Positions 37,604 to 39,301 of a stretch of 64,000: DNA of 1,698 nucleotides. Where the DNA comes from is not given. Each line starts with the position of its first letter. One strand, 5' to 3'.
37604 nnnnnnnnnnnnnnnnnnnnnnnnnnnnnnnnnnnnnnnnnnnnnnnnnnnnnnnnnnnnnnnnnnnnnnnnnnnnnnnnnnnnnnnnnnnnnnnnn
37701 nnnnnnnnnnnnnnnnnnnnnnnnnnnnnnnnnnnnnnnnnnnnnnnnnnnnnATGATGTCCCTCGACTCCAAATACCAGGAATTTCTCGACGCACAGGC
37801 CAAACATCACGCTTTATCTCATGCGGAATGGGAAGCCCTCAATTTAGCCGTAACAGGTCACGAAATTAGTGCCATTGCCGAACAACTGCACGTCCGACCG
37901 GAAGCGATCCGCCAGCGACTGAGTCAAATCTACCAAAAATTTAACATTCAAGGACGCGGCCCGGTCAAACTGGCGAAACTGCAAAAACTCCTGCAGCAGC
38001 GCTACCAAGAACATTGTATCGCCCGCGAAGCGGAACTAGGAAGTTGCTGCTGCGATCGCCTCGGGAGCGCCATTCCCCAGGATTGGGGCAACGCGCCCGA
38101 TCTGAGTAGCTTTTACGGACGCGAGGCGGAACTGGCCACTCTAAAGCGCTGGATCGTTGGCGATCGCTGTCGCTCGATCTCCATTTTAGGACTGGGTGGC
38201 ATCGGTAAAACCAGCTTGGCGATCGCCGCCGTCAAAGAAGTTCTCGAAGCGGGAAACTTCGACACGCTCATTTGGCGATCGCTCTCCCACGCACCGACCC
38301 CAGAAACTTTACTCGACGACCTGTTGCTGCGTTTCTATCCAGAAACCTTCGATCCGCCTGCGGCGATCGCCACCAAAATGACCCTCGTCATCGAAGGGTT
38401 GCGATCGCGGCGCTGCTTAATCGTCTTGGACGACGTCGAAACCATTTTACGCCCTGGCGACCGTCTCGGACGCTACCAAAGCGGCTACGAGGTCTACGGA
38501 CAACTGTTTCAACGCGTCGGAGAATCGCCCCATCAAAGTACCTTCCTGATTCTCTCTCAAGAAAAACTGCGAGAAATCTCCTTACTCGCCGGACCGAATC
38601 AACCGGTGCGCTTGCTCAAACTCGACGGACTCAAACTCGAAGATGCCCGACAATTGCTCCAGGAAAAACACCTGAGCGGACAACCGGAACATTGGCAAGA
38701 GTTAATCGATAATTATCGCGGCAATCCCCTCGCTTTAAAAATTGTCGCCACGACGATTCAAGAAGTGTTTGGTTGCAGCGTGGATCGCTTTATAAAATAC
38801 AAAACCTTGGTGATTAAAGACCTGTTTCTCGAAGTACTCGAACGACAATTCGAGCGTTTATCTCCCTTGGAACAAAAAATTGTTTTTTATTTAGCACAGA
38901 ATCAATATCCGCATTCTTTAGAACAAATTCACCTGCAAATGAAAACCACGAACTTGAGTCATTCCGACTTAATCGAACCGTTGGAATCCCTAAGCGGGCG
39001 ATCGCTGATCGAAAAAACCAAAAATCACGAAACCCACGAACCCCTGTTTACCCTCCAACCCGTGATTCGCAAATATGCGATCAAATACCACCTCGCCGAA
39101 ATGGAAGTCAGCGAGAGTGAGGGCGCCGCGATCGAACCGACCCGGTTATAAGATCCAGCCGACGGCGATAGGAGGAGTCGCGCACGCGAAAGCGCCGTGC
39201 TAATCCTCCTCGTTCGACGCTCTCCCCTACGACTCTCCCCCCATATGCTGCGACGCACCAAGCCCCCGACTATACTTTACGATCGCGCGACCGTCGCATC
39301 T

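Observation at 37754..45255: LuxR-HTH-NB-ARC STAND ATPase, Ser/Thr kinase-TPR, Cys-rich hypothetical, TPR-CHAT protease and small zinc-ribbon protein clustered together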

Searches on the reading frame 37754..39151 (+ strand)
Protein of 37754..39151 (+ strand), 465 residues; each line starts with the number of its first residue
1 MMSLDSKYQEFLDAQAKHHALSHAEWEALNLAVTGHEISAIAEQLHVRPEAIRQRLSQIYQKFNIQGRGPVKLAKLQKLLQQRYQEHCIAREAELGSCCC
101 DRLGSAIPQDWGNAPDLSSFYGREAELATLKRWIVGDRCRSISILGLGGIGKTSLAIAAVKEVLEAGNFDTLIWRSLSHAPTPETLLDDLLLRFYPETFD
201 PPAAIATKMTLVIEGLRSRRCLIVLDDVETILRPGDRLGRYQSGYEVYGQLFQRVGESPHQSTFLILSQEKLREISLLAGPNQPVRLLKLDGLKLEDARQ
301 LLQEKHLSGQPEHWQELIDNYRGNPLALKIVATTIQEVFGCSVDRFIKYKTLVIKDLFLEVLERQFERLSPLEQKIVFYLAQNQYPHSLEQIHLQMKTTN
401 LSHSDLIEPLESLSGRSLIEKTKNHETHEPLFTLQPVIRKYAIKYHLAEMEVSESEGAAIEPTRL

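Call 4: search_protein_families(library=pfam, proteins=[window:37754-39151:+], max_evalue=0.01)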
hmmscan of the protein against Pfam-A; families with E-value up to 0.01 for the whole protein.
window:37754-39151:+ (465 aa): 8 families
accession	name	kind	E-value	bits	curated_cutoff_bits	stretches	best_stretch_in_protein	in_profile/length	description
PF00931.28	NB-ARC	-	3.2e-13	49.9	23.5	1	125-228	3-109/248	NB-ARC domain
PF13191.12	AAA_16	-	5.9e-07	30.6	32.6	1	120-229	2-142/167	AAA ATPase domain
PF05729.18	NACHT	-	1e-05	25.9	26.7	1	142-305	3-163/167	NACHT domain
PF00196.25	GerE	-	9.3e-05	22.4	23.5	1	20-68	2-50/57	Bacterial regulatory proteins, luxR family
PF20703.3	nSTAND1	-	0.00032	20.9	27.1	1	116-233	12-129/379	Novel STAND NTPase 1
PF01637.24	ATPase_2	-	0.00066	20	33.2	1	120-232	1-123/225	ATPase domain predominantly from Archaea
PF13556.12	HTH_30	-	0.0016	18.6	27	1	35-73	12-50/59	PucR C-terminal helix-turn-helix domain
PF13401.12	AAA_22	-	0.0052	17.5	27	0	138-231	4-96/130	AAA domain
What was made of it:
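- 37754..39151 (+): Sensor-less STAND NTPase (465 aa): N-terminal LuxR/sigma-r4-like HTH bundle (aa 6-62, nt 37769-37939), long helix and flexible linker, then NB-ARC NBD-HD-WHD (aa 124-434, nt 38123-39055). No C-terminal repeats. Pfam NB-ARC 3e-13; GerE 22.4 bits, sub-threshold (call 4).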

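Call 7: find_encoding_contigs(protein=window:37754-39151:+, flank=10000, max_places=6)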
Protein window:37754-39151:+ (465 aa): no gene with exactly this product is on record in the collection.
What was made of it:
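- Tried and rejected: Exact-sequence look-up of the STAND protein: not on record (call 7).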

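Call 8: find_homologous_proteins(query=window:37754-39151:+)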
Query window:37754-39151:+ (465 aa): 1124 proteins with E <= 0.001 among 8000 candidates; the best 120 are listed.
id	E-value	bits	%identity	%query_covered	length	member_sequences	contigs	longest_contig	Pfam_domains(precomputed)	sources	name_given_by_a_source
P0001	0.0e+0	1012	97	100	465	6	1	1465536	PF05729.19,PF00931.29,PF13191.13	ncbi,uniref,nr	ncbi:NB-ARC domain-containing protein [Oxynema sp. CENA135]|uniref:NB-ARC domain-containing protein 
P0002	7.5e-147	508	55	95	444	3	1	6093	PF05729.19,PF13401.13,PF20703.4,PF08281.19,PF00931.29,PF13191.13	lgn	-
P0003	1.4e-137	477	53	96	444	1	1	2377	PF05729.19,PF13401.13,PF00931.29,PF13191.13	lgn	-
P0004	1.0e-128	448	51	94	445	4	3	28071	PF00196.26,PF05729.19,PF13401.13,PF08281.19,PF00931.29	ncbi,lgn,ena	-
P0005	3.0e-121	423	49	94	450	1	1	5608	PF05729.19,PF00931.29,PF13191.13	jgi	jgi:DNA-binding CsgD family transcriptional regulator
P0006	3.3e-118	413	49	95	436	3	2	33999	PF05729.19,PF13401.13,PF20703.4,PF01637.25,PF00931.29,PF13191.13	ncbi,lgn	-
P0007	1.2e-117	411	49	95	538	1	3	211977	PF05729.19,PF00004.36,PF13401.13,PF20703.4,PF01637.25,PF00931.29,PF13191.13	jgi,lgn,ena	jgi:DNA-binding CsgD family transcriptional regulator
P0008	2.7e-117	410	47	97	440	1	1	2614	PF05729.19,PF20703.4,PF00931.29,PF13191.13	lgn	-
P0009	1.2e-116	408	47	95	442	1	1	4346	PF05729.19,PF20703.4,PF00931.29,PF13191.13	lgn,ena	-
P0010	8.5e-116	405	46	95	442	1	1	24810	PF05729.19,PF00931.29,PF13191.13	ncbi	-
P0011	1.6e-115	404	46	95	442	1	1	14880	PF05729.19,PF00931.29,PF13191.13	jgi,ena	jgi:DNA-binding CsgD family transcriptional regulator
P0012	2.2e-115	404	46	95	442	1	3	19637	PF05729.19,PF00931.29,PF13191.13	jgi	jgi:DNA-binding CsgD family transcriptional regulator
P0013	2.2e-115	404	49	95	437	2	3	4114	PF05729.19,PF00004.36,PF13401.13,PF20703.4,PF01637.25,PF00931.29,PF13191.13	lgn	-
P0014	2.6e-115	404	46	95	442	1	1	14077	PF05729.19,PF00931.29,PF13191.13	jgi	jgi:DNA-binding CsgD family transcriptional regulator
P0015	5.4e-115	403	46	95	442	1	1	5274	PF05729.19,PF00931.29,PF13191.13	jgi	jgi:DNA-binding CsgD family transcriptional regulator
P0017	1.7e-114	401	47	94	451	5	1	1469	PF00196.26,PF05729.19,PF13401.13,PF00931.29,PF13191.13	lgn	-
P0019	7.0e-114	399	46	94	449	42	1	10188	PF00196.26,PF05729.19,PF00931.29,PF13191.13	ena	-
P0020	1.7e-112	394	46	94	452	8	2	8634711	PF00196.26,PF05729.19,PF13401.13,PF00931.29,PF13191.13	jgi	jgi:hypothetical protein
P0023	2.9e-110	387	46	94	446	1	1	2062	PF00196.26,PF05729.19,PF00931.29,PF13191.13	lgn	-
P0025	5.3e-109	383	47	96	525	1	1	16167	PF00196.26,PF05729.19,PF13401.13,PF00931.29,PF13191.13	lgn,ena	-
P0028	1.0e-108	382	45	94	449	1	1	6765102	PF00196.26,PF05729.19,PF00931.29,PF13191.13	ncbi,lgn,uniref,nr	ncbi:NB-ARC domain-containing protein [Nostoc sp. TCL26-01]|uniref:helix-turn-helix transcriptional 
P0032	3.2e-108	380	46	94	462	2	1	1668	PF00196.26,PF05729.19,PF13401.13,PF00931.29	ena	-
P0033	5.3e-108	380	45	94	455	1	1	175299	PF00196.26,PF05729.19,PF00931.29,PF13191.13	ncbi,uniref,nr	ncbi:NB-ARC domain-containing protein [Nostoc sp. FACHB-110]|uniref:NB-ARC domain-containing protein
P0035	9.9e-108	379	45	94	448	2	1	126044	PF00196.26,PF05729.19,PF00931.29,PF13191.13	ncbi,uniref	ncbi:MAG: NB-ARC domain-containing protein [Nostoc sp.]|uniref:NB-ARC domain-containing protein n=1 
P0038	8.1e-107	376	46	94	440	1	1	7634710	PF13173.13,PF00196.26,PF05729.19,PF13401.13,PF20720.4,PF00931.29,PF13191.13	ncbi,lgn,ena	-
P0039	9.7e-107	375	47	93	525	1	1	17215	PF00196.26,PF05729.19,PF13401.13,PF00931.29,PF13191.13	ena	-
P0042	1.2e-105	372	45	94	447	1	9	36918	PF00196.26,PF05729.19,PF00004.36,PF13401.13,PF20703.4,PF00931.29,PF13191.13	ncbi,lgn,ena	-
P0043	1.4e-105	372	47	93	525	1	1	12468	PF00196.26,PF05729.19,PF13401.13,PF00931.29,PF13191.13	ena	-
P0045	1.7e-105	371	45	94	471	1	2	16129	PF00196.26,PF05729.19,PF13401.13,PF00931.29,PF13191.13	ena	-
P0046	1.8e-105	371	46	94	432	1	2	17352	PF00196.26,PF05729.19,PF13401.13,PF20703.4,PF00931.29,PF13191.13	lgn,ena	-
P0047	3.5e-105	370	46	94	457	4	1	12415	PF00196.26,PF05729.19,PF13401.13,PF01637.25,PF00931.29,PF13191.13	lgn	-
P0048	9.5e-105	369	44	95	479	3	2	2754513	PF00196.26,PF05729.19,PF13401.13,PF01637.25,PF00931.29,PF13191.13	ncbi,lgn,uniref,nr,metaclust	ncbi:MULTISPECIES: NB-ARC domain-containing protein [Kamptonema]|uniref:NB-ARC domain-containing pro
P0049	2.0e-104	368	45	94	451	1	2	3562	PF00196.26,PF05729.19,PF00931.29,PF13191.13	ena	-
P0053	7.6e-104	366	45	94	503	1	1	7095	PF00196.26,PF05729.19,PF13401.13,PF01637.25,PF00931.29,PF13191.13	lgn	-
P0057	9.1e-103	362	45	94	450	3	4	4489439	PF00196.26,PF05729.19,PF00931.29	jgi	-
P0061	1.3e-101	359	43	93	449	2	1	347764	PF00196.26,PF05729.19,PF00931.29,PF13191.13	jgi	jgi:DNA-binding CsgD family transcriptional regulator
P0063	2.4e-101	358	46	93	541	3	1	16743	PF00196.26,PF05729.19,PF00004.36,PF13401.13,PF20703.4,PF01637.25,PF00931.29,PF13191.13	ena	-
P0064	2.9e-101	357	43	95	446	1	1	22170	PF00196.26,PF05729.19,PF13401.13,PF00931.29,PF13191.13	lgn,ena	-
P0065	7.1e-101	356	46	93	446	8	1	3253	PF00196.26,PF05729.19,PF00931.29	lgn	-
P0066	2.1e-100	355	47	93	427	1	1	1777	PF00196.26,PF05729.19,PF13401.13,PF20703.4,PF00931.29,PF13191.13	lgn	-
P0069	1.5e-99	352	45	91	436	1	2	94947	PF00196.26,PF05729.19,PF13401.13,PF00931.29,PF13191.13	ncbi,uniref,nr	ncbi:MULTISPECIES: NB-ARC domain-containing protein [unclassified Coleofasciculus]|uniref:NB-ARC dom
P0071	6.9e-99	350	44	93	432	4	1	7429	PF00196.26,PF05729.19,PF00931.29,PF13191.13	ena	-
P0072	8.0e-99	349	46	92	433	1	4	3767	PF00196.26,PF13401.13,PF00931.29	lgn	-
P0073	3.9e-98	347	45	94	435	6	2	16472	PF00196.26,PF05729.19,PF00931.29,PF13191.13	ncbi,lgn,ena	-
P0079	1.0e-97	346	44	94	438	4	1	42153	PF00196.26,PF05729.19,PF13401.13,PF20703.4,PF00931.29,PF13191.13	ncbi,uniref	ncbi:MAG: NB-ARC domain-containing protein [Coleofasciculus sp. G3-WIS-01]|uniref:NB-ARC domain-cont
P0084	1.0e-96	342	45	92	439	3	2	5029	PF00196.26,PF05729.19,PF13401.13,PF00931.29,PF13191.13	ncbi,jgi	jgi:DNA-binding CsgD family transcriptional regulator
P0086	1.8e-96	342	43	94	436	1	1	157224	PF00196.26,PF05729.19,PF13401.13,PF00931.29,PF13191.13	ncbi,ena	-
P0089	5.3e-96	340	43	92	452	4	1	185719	PF25201.1,PF00196.26,PF05729.19,PF13401.13,PF20703.4,PF00931.29,PF13191.13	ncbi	ncbi:MAG: NB-ARC domain-containing protein [Elainellaceae cyanobacterium]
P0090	1.1e-95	339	44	94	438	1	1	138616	PF00196.26,PF05729.19,PF13401.13,PF20703.4,PF00931.29,PF13191.13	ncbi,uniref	ncbi:MAG: NB-ARC domain-containing protein [Coleofasciculus sp. G1-WW12-02]|uniref:NB-ARC domain-con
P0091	1.5e-95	339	43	93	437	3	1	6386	PF00196.26,PF05729.19,PF13401.13,PF00931.29,PF13191.13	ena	-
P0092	1.8e-95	338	44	92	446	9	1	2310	PF00196.26,PF05729.19,PF00931.29,PF13191.13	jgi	jgi:hypothetical protein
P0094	2.0e-95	338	45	92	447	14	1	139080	PF00196.26,PF05729.19,PF13401.13,PF00931.29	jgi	-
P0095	2.6e-95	338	42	94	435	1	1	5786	PF00196.26,PF05729.19,PF20703.4,PF00931.29,PF13191.13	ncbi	-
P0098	1.4e-94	335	45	92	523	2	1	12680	PF00196.26,PF00004.36,PF13401.13,PF00931.29,PF13191.13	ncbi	ncbi:MAG: NB-ARC domain-containing protein [Phormidium sp.]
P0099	5.0e-94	334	43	93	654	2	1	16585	PF25174.2,PF24814.2,PF24105.2,PF24805.2,PF23381.2,PF21029.4,PF25173.2,PF25171.2,PF12894.14,PF25175.2,PF24817.2,PF24796.2,PF00931.29,PF25172.2,PF20426.5,PF25391.2,PF00196.26,PF24807.2,PF25047.1,PF26550.2,PF00400.39,PF23414.2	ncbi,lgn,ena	-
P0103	3.6e-93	331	44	87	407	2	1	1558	PF00196.26,PF05729.19,PF13401.13,PF00931.29,PF13191.13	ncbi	-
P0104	3.7e-93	331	44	93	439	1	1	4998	PF00196.26,PF05729.19,PF00931.29,PF13191.13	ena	-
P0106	5.5e-93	330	45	89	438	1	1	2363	PF00196.26,PF05729.19,PF13401.13,PF00931.29,PF13191.13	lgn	-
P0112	2.0e-92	328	43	93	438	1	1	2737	PF00196.26,PF05729.19,PF13401.13,PF00931.29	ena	-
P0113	3.4e-92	328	42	93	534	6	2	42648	PF00196.26,PF05729.19,PF13401.13,PF00931.29,PF13191.13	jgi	-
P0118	3.1e-91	324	43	96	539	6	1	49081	PF00196.26,PF05729.19,PF00004.36,PF13401.13,PF00931.29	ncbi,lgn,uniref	ncbi:NB-ARC domain-containing protein [Floridanema aerugineum]|uniref:NB-ARC domain-containing prote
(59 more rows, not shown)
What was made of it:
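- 37754..39151 (+): 47 of the 120 best homologues carry PF00196 (call 8).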

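Call 9: find_encoding_contigs(protein=P0001, flank=10000, max_places=3)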
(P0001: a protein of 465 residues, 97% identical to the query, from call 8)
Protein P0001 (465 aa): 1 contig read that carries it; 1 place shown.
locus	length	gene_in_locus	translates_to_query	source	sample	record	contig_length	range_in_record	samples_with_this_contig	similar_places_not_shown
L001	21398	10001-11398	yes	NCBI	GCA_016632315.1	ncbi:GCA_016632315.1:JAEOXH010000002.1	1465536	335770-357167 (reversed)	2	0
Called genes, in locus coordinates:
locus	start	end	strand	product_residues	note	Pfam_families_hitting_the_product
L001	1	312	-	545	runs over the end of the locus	PF00004:AAA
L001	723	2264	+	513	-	-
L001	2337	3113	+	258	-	PF13557:Phenol_MetA_deg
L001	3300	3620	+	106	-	PF03929:PepSY_TM (faint)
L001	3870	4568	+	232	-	PF00072:Response_reg, PF00486:Trans_reg_C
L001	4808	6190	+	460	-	PF00512:HisKA, PF02518:HATPase_c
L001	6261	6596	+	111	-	-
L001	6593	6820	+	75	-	-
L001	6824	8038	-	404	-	PF12323:HTH_OrfB_IS605 (weak), PF01385:OrfB_IS605, PF07282:Cas12f1-like_TNB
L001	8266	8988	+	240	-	PF15899:BNR_6 (faint), PF15902:Sortilin-Vps10 (weak), PF25852:DUF6242_C (faint), PF02012:BNR (faint), PF15902:Sortilin-Vps10 (weak)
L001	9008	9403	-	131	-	-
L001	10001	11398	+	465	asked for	PF00931:NB-ARC, PF13191:AAA_16 (weak), PF05729:NACHT (weak)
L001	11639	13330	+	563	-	PF00069:Pkinase, PF07714:PK_Tyr_Ser-Thr, PF06293:Kdo (weak), PF03109:ABC1 (weak), PF00515:TPR_1 (weak), PF13414:TPR_11 (weak), PF13432:TPR_16 (weak), PF13424:TPR_12 (weak), +8 more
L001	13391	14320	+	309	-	-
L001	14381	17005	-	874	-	PF17874:TPR_MalT (faint), PF00515:TPR_1 (faint), PF07719:TPR_2 (faint), PF13181:TPR_8 (faint), PF13424:TPR_12 (weak), PF12770:CHAT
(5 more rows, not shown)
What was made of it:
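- Checked: The likely true start is ATG 44816 (874 aa), as called in Oxynema CENA135 (call 9).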

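Call 10: find_encoding_contigs(protein=P0004, flank=10000, max_places=4)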
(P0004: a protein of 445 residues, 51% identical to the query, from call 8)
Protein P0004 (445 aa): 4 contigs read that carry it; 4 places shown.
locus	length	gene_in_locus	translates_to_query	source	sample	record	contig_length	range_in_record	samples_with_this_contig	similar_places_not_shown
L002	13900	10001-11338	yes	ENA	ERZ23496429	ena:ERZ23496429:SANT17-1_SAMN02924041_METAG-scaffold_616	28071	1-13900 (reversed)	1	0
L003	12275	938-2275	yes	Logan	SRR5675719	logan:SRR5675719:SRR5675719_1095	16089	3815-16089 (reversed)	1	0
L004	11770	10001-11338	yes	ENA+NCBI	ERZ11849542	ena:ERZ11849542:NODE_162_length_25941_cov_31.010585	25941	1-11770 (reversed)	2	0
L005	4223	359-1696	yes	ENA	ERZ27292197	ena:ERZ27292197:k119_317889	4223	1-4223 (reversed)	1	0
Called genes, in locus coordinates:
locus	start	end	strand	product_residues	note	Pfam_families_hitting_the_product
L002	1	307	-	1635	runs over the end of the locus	PF20703:nSTAND1, PF25173:Beta-prop_WDR3_1st, PF00400:WD40, PF23381:Beta-prop_IFT122_1st, PF24814:WD40_Prp19, PF25174:Beta-prop_THOC3, PF25391:WD40_Gbeta, PF24782:WD40_MABP1-WDR62_2nd, +124 more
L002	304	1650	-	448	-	PF01637:ATPase_2 (weak), PF07693:KAP_NTPase (faint), PF13401:AAA_22 (faint)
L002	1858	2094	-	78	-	-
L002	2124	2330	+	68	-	-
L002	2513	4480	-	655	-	PF16177:ACAS_N, PF00501:AMP-binding, PF13193:AMP-binding_C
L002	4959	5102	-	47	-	-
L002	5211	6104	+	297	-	PF04187:Cofac_haem_bdg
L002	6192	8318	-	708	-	PF00656:Peptidase_C14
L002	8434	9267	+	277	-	-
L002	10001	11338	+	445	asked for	PF00196:GerE (weak), PF08281:Sigma70_r4_2 (faint), PF00931:NB-ARC, PF05729:NACHT (weak), PF13401:AAA_22 (weak)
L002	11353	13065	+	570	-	PF12330:Haspin_kinase (weak), PF00069:Pkinase, PF01636:APH (faint), PF07714:PK_Tyr_Ser-Thr, PF06293:Kdo (faint), PF03109:ABC1, PF07719:TPR_2 (faint), PF00515:TPR_1 (faint), +7 more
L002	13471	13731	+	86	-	-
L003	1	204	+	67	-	?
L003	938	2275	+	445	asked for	PF00196:GerE (weak), PF08281:Sigma70_r4_2 (faint), PF00931:NB-ARC, PF05729:NACHT (weak), PF13401:AAA_22 (weak)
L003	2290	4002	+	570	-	PF12330:Haspin_kinase (weak), PF00069:Pkinase, PF01636:APH (faint), PF07714:PK_Tyr_Ser-Thr, PF06293:Kdo (faint), PF03109:ABC1, PF07719:TPR_2 (faint), PF13424:TPR_12 (faint), +8 more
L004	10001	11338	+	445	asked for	PF00196:GerE (weak), PF08281:Sigma70_r4_2 (faint), PF00931:NB-ARC, PF05729:NACHT (weak), PF13401:AAA_22 (weak)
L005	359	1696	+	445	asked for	PF00196:GerE (weak), PF08281:Sigma70_r4_2 (faint), PF00931:NB-ARC, PF05729:NACHT (weak), PF13401:AAA_22 (weak)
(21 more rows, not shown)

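Call 13: find_related_loci(query=A1, collection=genome_contigs, flank=10000)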
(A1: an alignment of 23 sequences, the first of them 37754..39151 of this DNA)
Query A1 (465 aa) in genome_contigs; peptide patterns used: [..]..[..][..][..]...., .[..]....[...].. (x = any residue, [..] = any of these).
600 stretches matched a pattern (row limit reached: there are more); 588 encode a relative of the query (tblastn E <= 1e-3); the best 80 are kept; 80 distinct loci.
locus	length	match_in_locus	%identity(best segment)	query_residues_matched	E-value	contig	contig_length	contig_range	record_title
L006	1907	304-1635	47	9-447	5e-128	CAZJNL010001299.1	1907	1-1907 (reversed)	MAG TPA_asm: uncultured Oscillatoria sp. isolate SRP220891_co5_255 genome assembly, contig: NODE_84230_length_1907_cov_6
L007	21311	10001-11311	45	9-444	2e-114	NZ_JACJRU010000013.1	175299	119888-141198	Nostoc sp. FACHB-110 contig13, whole genome shotgun sequence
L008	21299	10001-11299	46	9-446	2e-113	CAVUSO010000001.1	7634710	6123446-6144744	MAG: uncultured cyanobacterium isolate MFD01689.bin.1.35 genome assembly, contig: contig_27210, whole genome shotgun seq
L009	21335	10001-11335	47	1-449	7e-113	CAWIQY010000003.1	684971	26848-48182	MAG: uncultured cyanobacterium isolate MFD03250.bin.1.144 genome assembly, contig: contig_17007, whole genome shotgun se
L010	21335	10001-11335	46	9-450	5e-113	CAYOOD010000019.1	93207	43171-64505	MAG TPA_asm: uncultured bacterium isolate binchicken_co135_64 genome assembly, contig: NODE_538_length_93207_cov_24.8244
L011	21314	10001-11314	44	1-450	2e-111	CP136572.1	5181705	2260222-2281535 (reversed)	MAG: Planktothrix sp. GU0601_MAG3 chromosome, complete genome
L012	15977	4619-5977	44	3-454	6e-110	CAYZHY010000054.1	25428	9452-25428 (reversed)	MAG TPA_asm: uncultured Geitlerinema sp. isolate SRP185896_co1_380 genome assembly, contig: NODE_826_length_25428_cov_26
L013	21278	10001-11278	46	9-442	8e-108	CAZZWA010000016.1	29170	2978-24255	MAG: uncultured Microcoleus sp. isolate Brown_AE.bin.1 genome assembly, contig: NODE_248_length_29170_cov_13.489782, who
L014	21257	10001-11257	45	9-438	2e-107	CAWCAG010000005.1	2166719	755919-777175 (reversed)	MAG: uncultured cyanobacterium isolate MFD03250.bin.1.162 genome assembly, contig: contig_1918, whole genome shotgun seq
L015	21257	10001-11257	45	9-438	5e-107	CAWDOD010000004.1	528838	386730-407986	MAG: uncultured cyanobacterium isolate MFD03250.bin.1.52 genome assembly, contig: contig_17779, whole genome shotgun seq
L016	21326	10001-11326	44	1-453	1e-105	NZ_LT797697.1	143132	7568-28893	Planktothrix sp. PCC 11201 isolate BBR_PRJEB10991, whole genome shotgun sequence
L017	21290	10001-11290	43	2-441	3e-105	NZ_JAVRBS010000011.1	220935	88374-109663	MAG: Nostoc sp. ChiVER01 contig_11, whole genome shotgun sequence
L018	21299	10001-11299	44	9-445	2e-104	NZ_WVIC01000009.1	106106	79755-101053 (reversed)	Petrachloros mirabilis ULC683 NODE_219_length_106106_cov_127.363561, whole genome shotgun sequence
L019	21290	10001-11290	45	9-441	8e-104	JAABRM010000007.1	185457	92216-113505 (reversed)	MAG: Oscillatoriales cyanobacterium isolate S07.Bin090 Scaffold_32, whole genome shotgun sequence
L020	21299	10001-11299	44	9-444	2e-103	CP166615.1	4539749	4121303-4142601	MAG: Limnothrix sp. BL-A-16 chromosome, complete genome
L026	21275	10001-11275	44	10-450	2e-102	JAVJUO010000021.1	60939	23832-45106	MAG: Coleofasciculus sp. C1-SOL-03 k141_36715, whole genome shotgun sequence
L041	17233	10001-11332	43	9-454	8e-100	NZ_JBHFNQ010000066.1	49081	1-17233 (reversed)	Floridaenema aerugineum BLCC-F46 bin1.fa-66, whole genome shotgun sequence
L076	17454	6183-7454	42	12-442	7e-92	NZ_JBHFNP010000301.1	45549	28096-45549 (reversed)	Microseira sp. BLCC-F43 bin1.fa-301, whole genome shotgun sequence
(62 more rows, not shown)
